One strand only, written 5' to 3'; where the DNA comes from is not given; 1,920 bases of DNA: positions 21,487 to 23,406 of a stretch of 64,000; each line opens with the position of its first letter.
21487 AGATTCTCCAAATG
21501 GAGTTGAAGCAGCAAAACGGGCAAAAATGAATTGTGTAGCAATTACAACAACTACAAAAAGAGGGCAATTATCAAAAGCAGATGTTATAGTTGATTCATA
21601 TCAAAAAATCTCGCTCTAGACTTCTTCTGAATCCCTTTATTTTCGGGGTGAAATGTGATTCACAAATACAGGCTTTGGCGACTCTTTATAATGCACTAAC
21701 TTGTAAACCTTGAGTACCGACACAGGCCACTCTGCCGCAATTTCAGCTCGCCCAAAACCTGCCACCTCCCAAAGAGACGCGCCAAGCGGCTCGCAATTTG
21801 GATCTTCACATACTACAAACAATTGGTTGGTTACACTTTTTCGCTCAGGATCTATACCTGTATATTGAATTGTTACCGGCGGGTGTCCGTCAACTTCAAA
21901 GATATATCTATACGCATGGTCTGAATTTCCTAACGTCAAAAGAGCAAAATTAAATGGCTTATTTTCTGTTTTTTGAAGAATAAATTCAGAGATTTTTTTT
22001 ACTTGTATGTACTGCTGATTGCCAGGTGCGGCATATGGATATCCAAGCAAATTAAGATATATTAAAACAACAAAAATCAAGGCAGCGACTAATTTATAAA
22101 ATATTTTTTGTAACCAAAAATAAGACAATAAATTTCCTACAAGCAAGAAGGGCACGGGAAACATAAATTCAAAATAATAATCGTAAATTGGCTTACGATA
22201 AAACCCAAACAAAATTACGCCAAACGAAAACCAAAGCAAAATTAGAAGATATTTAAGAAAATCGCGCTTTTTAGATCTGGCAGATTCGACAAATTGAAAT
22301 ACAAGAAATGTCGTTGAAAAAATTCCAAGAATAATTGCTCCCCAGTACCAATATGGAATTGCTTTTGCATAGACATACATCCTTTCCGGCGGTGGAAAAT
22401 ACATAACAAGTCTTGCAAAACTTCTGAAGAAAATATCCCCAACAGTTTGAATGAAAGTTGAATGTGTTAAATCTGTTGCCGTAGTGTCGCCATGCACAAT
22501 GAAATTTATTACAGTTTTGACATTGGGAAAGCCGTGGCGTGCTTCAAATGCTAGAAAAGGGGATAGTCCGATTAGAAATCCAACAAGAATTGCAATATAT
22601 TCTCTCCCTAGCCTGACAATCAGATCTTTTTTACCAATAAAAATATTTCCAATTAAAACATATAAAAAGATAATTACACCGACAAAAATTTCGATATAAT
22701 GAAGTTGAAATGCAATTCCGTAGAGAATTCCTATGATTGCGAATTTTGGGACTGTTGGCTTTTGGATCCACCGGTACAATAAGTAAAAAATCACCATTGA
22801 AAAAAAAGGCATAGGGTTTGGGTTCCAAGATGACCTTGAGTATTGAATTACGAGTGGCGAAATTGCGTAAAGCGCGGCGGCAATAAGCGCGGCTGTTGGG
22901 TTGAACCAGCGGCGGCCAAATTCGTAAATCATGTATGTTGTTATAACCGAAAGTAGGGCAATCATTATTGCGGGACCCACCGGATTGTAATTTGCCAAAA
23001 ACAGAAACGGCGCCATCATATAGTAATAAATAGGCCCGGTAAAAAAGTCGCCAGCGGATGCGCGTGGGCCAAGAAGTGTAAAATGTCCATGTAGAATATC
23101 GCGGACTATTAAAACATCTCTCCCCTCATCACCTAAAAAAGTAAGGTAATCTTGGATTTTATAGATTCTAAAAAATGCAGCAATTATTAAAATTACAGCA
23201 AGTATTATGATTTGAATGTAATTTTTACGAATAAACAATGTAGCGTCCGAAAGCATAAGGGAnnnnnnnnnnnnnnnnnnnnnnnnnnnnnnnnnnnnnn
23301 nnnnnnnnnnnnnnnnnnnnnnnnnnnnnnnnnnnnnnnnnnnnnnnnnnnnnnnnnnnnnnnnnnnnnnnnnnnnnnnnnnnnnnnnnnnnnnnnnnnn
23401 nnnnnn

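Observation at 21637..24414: Candidate protein O-glycosylation module: PMT/ArnT-like GT-C transferase next to a Ppm1-like polyprenyl-phosphate glycosyltransferase, with PT-linker surface proteins nearby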

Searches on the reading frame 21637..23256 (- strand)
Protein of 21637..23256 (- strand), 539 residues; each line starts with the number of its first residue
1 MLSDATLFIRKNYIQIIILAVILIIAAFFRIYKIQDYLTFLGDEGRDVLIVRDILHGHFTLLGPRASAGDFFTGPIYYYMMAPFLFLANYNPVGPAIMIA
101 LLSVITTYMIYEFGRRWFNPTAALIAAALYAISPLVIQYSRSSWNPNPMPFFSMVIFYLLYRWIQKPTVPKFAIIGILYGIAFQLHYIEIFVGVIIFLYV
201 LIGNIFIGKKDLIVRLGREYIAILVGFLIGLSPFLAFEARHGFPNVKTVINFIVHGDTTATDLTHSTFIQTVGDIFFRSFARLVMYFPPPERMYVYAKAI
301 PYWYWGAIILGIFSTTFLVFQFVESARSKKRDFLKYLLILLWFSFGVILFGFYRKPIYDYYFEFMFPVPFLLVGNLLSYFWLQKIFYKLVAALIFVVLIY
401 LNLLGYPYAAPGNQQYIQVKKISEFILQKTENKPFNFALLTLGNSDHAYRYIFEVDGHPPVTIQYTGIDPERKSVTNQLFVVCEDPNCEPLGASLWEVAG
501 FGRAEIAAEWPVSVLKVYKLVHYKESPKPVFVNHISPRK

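Call 3: search_protein_families(library=pfam, proteins=[window:21637-23256:-], max_evalue=0.01)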
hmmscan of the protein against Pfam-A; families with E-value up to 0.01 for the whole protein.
window:21637-23256:- (539 aa): 1 family
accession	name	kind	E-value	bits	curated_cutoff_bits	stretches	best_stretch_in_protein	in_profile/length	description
PF13231.12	PMT_2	-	1.3e-14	55.2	26.1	1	75-204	4-133/160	Dolichyl-phosphate-mannose-protein mannosyltransferase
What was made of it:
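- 21637..23256 (-): GT-C class A glycosyltransferase (539 aa, 12-13 TM helices plus an extracytoplasmic C-terminal domain). It is the predicted user of the lipid-linked sugar. PMT_2 (call 3).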

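Call 4: search_protein_families(library=ncbifam, proteins=[window:21637-23256:-], max_evalue=0.01)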
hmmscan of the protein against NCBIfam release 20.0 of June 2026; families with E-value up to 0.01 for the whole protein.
window:21637-23256:- (539 aa): 0 families

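Call 11: search_solved_structures(query=window:21637-23256:-, max_evalue=10, show_alignments=3)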
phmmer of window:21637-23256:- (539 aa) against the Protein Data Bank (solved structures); distinct sequences matched with E-value up to 10: 1.
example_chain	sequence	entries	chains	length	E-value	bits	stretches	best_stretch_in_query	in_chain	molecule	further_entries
5yxg_A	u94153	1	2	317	2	10.3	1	424-473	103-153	Pilus assembly protein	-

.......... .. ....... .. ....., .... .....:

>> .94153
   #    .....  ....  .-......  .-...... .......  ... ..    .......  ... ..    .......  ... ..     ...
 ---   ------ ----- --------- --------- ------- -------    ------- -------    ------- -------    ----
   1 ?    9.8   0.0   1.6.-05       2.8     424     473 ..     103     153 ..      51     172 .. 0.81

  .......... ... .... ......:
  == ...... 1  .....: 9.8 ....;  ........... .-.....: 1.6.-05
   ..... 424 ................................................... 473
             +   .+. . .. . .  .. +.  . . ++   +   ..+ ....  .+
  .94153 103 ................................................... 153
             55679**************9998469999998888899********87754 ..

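Call 13: find_homologous_proteins(query=window:21637-23256:-, max_evalue=0.001)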
Query window:21637-23256:- (539 aa): 3003 proteins with E <= 0.001 among 8000 candidates; the best 120 are listed.
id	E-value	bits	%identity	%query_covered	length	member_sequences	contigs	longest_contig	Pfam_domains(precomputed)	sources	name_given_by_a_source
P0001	0.0e+0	1212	100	100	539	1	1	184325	PF13231.13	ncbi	-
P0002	4.6e-231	787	69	96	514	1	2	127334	PF13231.13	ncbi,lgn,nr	ncbi:MAG TPA: glycosyltransferase family 39 protein [Patescibacteria group bacterium]|nr:glycosyltra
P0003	5.5e-231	786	67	94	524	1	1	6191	PF13231.13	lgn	-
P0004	3.5e-226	770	66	98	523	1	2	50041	PF13231.13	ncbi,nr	ncbi:MAG TPA: glycosyltransferase family 39 protein [Patescibacteria group bacterium]|nr:glycosyltra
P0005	5.1e-225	767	68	92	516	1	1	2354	PF13231.13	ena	-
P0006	5.7e-225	766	66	92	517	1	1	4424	PF13231.13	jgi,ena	-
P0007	2.2e-223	761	69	90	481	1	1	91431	PF13231.13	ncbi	-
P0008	6.2e-223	760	66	96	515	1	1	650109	PF13231.13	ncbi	-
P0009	2.8e-221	754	64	93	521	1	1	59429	PF13231.13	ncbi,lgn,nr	ncbi:MAG TPA: glycosyltransferase family 39 protein [Patescibacteria group bacterium]|nr:glycosyltra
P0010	1.2e-219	749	63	97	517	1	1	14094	PF13231.13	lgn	-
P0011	3.0e-216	738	63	98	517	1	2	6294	PF13231.13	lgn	-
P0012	7.4e-215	733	62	97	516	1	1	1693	PF13231.13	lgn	-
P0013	1.8e-214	732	64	96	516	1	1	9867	PF13231.13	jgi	-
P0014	9.3e-213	726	62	98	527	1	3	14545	PF13231.13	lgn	-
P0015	9.7e-212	723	62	97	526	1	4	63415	PF13231.13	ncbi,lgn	-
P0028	6.1e-182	624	57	92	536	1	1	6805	PF02366.25,PF13231.13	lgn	-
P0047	1.4e-178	613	53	93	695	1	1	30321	PF13231.13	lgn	-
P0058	2.3e-177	609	54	93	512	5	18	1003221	PF13231.13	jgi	jgi:4-amino-4-deoxy-L-arabinose transferase-like glycosyltransferase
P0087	2.4e-175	603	50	96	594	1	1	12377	PF13231.13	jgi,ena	-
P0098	6.8e-175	601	51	97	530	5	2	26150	PF02366.25,PF13231.13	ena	-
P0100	8.3e-175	601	53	97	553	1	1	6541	PF13231.13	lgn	-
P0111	2.3e-174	599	51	96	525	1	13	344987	PF02366.25,PF13231.13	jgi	jgi:4-amino-4-deoxy-L-arabinose transferase-like glycosyltransferase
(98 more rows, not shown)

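Call 14: find_encoding_contigs(protein=P0001, flank=10000, max_places=2)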
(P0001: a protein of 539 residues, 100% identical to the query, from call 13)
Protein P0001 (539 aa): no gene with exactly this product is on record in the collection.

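Call 15: find_encoding_contigs(protein=P0008, flank=8000, max_places=2)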
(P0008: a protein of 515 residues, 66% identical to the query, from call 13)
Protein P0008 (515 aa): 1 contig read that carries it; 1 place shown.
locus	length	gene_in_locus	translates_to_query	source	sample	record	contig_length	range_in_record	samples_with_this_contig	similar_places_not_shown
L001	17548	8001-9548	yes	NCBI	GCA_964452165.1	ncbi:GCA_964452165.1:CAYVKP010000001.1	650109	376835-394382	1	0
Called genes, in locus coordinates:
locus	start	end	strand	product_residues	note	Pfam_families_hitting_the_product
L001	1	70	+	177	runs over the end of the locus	PF00293:NUDIX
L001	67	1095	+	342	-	PF01073:3Beta_HSD, PF01370:Epimerase, PF02719:Polysacc_synt_2, PF04321:RmlD_sub_bind, PF07993:NAD_binding_4, PF13460:NAD_binding_10, PF16363:GDP_Man_Dehyd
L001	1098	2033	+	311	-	PF01370:Epimerase, PF02719:Polysacc_synt_2 (faint), PF04321:RmlD_sub_bind, PF07993:NAD_binding_4 (faint), PF16363:GDP_Man_Dehyd (faint), PF01370:Epimerase (weak), PF04321:RmlD_sub_bind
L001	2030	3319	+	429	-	PF02737:3HCDH_N (faint), PF03721:UDPG_MGDP_dh_N, PF03807:F420_oxidored (faint), PF00984:UDPG_MGDP_dh, PF03720:UDPG_MGDP_dh_C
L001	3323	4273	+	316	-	PF01073:3Beta_HSD, PF01370:Epimerase, PF02719:Polysacc_synt_2, PF04321:RmlD_sub_bind, PF07993:NAD_binding_4 (faint), PF13460:NAD_binding_10 (weak), PF16363:GDP_Man_Dehyd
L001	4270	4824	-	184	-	-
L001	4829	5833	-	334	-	PF01370:Epimerase, PF16363:GDP_Man_Dehyd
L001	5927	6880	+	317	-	PF01073:3Beta_HSD, PF01370:Epimerase, PF02719:Polysacc_synt_2 (weak), PF04321:RmlD_sub_bind (faint), PF07993:NAD_binding_4 (faint), PF16363:GDP_Man_Dehyd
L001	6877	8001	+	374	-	PF00535:Glycos_transf_2, PF04138:GtrA_DPMS_TM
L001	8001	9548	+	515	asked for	PF13231:PMT_2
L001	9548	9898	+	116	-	PF07883:Cupin_2 (weak)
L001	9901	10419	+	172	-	PF00293:NUDIX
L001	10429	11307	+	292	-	PF13641:Glyco_tranf_2_3, PF00535:Glycos_transf_2, PF10111:Glyco_tranf_2_2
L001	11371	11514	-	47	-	PF18930:DUF5679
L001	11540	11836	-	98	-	-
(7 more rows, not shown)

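Call 16: find_encoding_contigs(protein=P0058, flank=8000, max_places=2)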
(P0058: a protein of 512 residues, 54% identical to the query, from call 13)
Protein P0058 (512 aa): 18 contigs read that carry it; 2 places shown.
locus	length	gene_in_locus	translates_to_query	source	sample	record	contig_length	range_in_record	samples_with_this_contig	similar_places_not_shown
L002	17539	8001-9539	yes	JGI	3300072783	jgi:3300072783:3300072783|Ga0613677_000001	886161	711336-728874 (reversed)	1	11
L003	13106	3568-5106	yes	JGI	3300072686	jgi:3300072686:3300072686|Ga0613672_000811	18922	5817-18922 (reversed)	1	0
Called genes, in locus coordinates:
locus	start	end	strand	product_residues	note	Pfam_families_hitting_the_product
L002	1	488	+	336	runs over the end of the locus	PF01073:3Beta_HSD, PF01370:Epimerase, PF02719:Polysacc_synt_2, PF04321:RmlD_sub_bind, PF07993:NAD_binding_4, PF13460:NAD_binding_10, PF16363:GDP_Man_Dehyd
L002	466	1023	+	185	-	PF00293:NUDIX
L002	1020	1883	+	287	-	PF01073:3Beta_HSD, PF01370:Epimerase, PF04321:RmlD_sub_bind, PF13460:NAD_binding_10 (faint), PF16363:GDP_Man_Dehyd (weak), PF07993:NAD_binding_4 (weak)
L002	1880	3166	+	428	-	PF01210:NAD_Gly3P_dh_N (weak), PF03446:NAD_binding_2 (faint), PF03721:UDPG_MGDP_dh_N, PF03807:F420_oxidored (faint), PF00984:UDPG_MGDP_dh, PF03720:UDPG_MGDP_dh_C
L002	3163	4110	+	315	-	PF01370:Epimerase, PF02719:Polysacc_synt_2 (faint), PF04321:RmlD_sub_bind, PF16363:GDP_Man_Dehyd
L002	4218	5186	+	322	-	PF01370:Epimerase, PF04321:RmlD_sub_bind, PF05368:NmrA (weak), PF16363:GDP_Man_Dehyd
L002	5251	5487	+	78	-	-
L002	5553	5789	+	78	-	-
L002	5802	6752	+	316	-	PF01073:3Beta_HSD, PF01370:Epimerase, PF02719:Polysacc_synt_2 (faint), PF04321:RmlD_sub_bind (weak), PF07993:NAD_binding_4 (faint), PF16363:GDP_Man_Dehyd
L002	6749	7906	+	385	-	PF00535:Glycos_transf_2, PF04138:GtrA_DPMS_TM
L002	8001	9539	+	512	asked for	PF13231:PMT_2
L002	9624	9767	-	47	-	PF18930:DUF5679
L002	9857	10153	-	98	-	-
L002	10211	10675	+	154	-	PF14584:DUF4446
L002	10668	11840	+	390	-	PF11258:DUF3048, PF17479:DUF3048_C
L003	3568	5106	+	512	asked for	PF13231:PMT_2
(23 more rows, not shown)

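Call 20: search_solved_structures(query=A1, max_evalue=10, show_alignments=4)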
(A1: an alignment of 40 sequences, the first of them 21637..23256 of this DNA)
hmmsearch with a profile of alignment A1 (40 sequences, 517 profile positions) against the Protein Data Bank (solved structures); distinct sequences matched with E-value up to 10: 0.
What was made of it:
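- On GT83 ArnT: A PDB profile search gives 0 hits (call 20).
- Tried and rejected: (1) Sequence placement of the GT-C against solved structures: a single-sequence search and a 40-sequence profile search both gave no GT-C hit (calls 11, 20).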

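Call 26: find_related_loci(query=A1, collection=genome_contigs, flank=10000)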
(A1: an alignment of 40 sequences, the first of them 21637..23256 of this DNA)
Query A1 (539 aa) in genome_contigs; peptide patterns used: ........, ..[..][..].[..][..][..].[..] (x = any residue, [..] = any of these).
599 stretches matched a pattern (row limit reached: there are more); 491 encode a relative of the query (tblastn E <= 1e-3); the best 80 are kept; 80 distinct loci.
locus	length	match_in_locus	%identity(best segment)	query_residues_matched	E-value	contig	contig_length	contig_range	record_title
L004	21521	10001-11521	69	8-524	0e+0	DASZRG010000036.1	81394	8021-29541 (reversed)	MAG TPA_asm: Patescibacteria group bacterium isolate SMAG_U6018 k141_95665, whole genome shotgun sequence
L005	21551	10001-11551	62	8-530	0e+0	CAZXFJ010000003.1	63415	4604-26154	MAG TPA_asm: uncultured Gammaproteobacteria bacterium isolate SRP292972_co1_15 genome assembly, contig: NODE_331_length_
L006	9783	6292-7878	53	8-534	1e-179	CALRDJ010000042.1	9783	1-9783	MAG: Candidatus Levybacteria bacterium GW2011_GWA1_37_16 isolate TH-11nov19-213 genome assembly, contig: TH-11nov19-C173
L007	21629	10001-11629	50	1-539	3e-179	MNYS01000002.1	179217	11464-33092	MAG: Candidatus Levybacteria bacterium CG2_30_37_29 cg2_3.0_scaffold_8_c, whole genome shotgun sequence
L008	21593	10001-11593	53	1-534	2e-177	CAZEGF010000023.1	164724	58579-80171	MAG TPA_asm: uncultured Gammaproteobacteria bacterium isolate SRP135725_co2_582 genome assembly, contig: k141_448336, wh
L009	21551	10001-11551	52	9-524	5e-177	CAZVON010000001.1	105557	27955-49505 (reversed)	MAG TPA_asm: uncultured Gammaproteobacteria bacterium isolate SRP269290_co3_805 genome assembly, contig: NODE_113_length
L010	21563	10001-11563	52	8-523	1e-176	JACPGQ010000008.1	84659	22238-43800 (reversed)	MAG: Candidatus Levyibacteriota bacterium isolate NC_groundwater_392_Ag_B-0.1um_43_10 GD18-4_B1_scaffold_155196, whole g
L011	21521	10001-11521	55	22-529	1e-176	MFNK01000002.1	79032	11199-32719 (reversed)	MAG: Candidatus Levybacteria bacterium RIFCSPHIGHO2_01_FULL_36_15b rifcsphigho2_01_scaffold_1395, whole genome shotgun s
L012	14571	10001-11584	53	11-526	3e-176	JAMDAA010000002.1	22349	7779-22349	MAG: Patescibacteria group bacterium isolate FK_Sedi_B_Bin.274 NODE_7798_length_22349_cov_15.9955, whole genome shotgun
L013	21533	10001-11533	52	15-524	8e-176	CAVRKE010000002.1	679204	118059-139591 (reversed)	MAG: Candidatus Levybacteria bacterium isolate MFD01476.bin.1.95 genome assembly, contig: contig_6007, whole genome shot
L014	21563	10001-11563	53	15-530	1e-175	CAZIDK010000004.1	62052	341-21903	MAG TPA_asm: uncultured Gammaproteobacteria bacterium isolate SRP302447_co4_23 genome assembly, contig: NODE_1485_length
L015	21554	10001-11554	53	8-524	6e-176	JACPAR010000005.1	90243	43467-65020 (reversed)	MAG: Candidatus Levyibacteriota bacterium isolate NC_groundwater_236_Ag_S-0.2um_36_14 S5_GD2017_2_S2_scaffold_379, whole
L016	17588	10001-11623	52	10-534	2e-175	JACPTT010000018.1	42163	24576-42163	MAG: Candidatus Levyibacteriota bacterium isolate NC_groundwater_739_Ag_S-0.65um_41_9 S37_SO-6_scaffold_187511, whole ge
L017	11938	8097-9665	53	8-523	1e-174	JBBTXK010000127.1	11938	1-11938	MAG: Patescibacteria group bacterium isolate H51-bin196_1 H51_bin196_1_000000000127, whole genome shotgun sequence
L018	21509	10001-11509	52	27-524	8e-174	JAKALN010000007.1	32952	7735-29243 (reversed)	MAG: bacterium isolate WY5.bin128 NODE_1939_length_32952_cov_9.615171, whole genome shotgun sequence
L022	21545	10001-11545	51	13-523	5e-173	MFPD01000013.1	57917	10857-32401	MAG: Candidatus Levybacteria bacterium RIFCSPLOWO2_02_FULL_37_18 rifcsplowo2_02_scaffold_280, whole genome shotgun seque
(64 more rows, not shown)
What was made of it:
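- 23116..23139 (-): Invariant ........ motif (residues 40-47) at the start of the first extracytoplasmic-loop helix. Asp43/Glu44 are the predicted catalytic acidic pair. The pattern occurs in at least 491 species-representative genomes (call 26).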

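Call 28: predict_structure(alignment_id=A1)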
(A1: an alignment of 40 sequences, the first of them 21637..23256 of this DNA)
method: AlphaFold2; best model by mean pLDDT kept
length: 539 residues; sequences in the alignment: 40
mean_pLDDT: 89.0   pTM: 0.87
mean pLDDT of the five models: 89.0, 88.9, 87.9, 87.0, 85.9
residues with pLDDT >= 90: 351; 70-90: 142; 50-70: 38; < 50: 8
segments of 3 or more residues with pLDDT < 50: 536-539
pLDDT, mean of each block of 10 residues (from residue 1): 58 89 97 90 88 91 66 83 96 94 97 96 98 93 76 97 95 98 90 97 90 95 98 89 80 65 75 96 93 89 97 98 92 94 96 83 93 98 97 98 83 90 96 93 85 95 89 92 88 85 93 91 72 48
secondary structure, 60 per line:
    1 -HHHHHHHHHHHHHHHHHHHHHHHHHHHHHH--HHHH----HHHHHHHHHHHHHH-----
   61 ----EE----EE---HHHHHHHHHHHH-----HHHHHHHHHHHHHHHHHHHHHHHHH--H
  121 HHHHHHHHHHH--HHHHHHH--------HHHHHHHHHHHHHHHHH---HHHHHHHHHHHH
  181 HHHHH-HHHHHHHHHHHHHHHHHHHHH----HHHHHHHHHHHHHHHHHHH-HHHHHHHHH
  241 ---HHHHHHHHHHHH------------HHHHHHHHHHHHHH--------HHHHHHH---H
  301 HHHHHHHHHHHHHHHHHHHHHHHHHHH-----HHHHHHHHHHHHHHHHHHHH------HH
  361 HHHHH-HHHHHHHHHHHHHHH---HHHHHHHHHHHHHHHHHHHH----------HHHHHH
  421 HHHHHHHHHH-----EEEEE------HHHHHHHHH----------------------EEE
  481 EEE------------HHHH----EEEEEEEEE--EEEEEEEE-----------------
elements in order: H2-31 H34-37 H42-55 H76-87 H93-117 H120-131 H134-140 H149-165 H169-185 H187-207 H212-230 H232-240 H244-255 H268-281 H290-296 H300-327 H333-352 H359-365 H367-381 H385-404 H415-430 E436-440 H447-455 E478-483 H496-499 E504-512 E515-522
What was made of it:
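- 21637..23256 (-): AF2 model pLDDT 89, pTM 0.87 (call 28).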
